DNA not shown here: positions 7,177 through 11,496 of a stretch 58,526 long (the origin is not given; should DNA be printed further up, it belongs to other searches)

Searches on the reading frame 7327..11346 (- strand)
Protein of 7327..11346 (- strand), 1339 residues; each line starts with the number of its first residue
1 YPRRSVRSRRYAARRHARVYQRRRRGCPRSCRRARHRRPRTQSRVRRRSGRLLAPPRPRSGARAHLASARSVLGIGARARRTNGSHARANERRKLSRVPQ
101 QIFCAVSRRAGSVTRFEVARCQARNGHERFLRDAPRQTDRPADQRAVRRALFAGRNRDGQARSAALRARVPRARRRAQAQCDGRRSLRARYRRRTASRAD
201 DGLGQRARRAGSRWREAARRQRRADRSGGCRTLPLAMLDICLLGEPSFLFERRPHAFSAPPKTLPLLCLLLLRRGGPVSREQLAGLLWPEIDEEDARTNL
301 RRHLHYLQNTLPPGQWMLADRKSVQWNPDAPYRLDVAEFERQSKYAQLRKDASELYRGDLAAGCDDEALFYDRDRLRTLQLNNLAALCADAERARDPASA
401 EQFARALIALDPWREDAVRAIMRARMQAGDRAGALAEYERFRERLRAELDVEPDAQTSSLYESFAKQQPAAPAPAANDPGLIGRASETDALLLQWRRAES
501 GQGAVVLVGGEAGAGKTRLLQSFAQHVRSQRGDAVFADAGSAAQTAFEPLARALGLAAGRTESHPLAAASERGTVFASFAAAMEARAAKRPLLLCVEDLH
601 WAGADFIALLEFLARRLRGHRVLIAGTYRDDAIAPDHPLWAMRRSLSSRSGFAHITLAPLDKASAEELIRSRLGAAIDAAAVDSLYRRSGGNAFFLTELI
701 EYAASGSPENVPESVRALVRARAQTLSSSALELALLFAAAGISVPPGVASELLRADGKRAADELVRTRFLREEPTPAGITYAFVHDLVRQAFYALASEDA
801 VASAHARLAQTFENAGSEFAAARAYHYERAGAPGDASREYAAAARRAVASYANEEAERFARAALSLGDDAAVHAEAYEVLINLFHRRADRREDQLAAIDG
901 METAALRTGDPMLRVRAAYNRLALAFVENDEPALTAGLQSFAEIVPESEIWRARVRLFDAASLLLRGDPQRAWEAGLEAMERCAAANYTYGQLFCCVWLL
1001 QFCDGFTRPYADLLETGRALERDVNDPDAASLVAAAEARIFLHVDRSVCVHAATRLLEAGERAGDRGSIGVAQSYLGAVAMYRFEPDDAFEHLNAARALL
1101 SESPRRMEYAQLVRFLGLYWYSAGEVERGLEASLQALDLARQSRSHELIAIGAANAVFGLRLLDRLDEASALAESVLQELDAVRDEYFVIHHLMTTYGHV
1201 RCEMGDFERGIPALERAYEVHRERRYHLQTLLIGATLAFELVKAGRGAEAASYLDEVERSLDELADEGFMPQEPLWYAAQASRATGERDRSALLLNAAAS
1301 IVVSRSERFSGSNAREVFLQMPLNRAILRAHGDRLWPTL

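Call 73: search_protein_families(library=pfam, proteins=[window:7327-11346:-], max_evalue=0.00001)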
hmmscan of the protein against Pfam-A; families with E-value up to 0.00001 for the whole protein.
window:7327-11346:- (1339 aa): 2 families
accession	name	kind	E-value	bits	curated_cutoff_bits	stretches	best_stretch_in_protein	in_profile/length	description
PF13191.12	AAA_16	-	3e-17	64.1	32.6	1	481-623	2-165/167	AAA ATPase domain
PF03704.23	BTAD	-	5.1e-16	59.8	22.1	1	341-462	21-143/146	Bacterial transcriptional activator domain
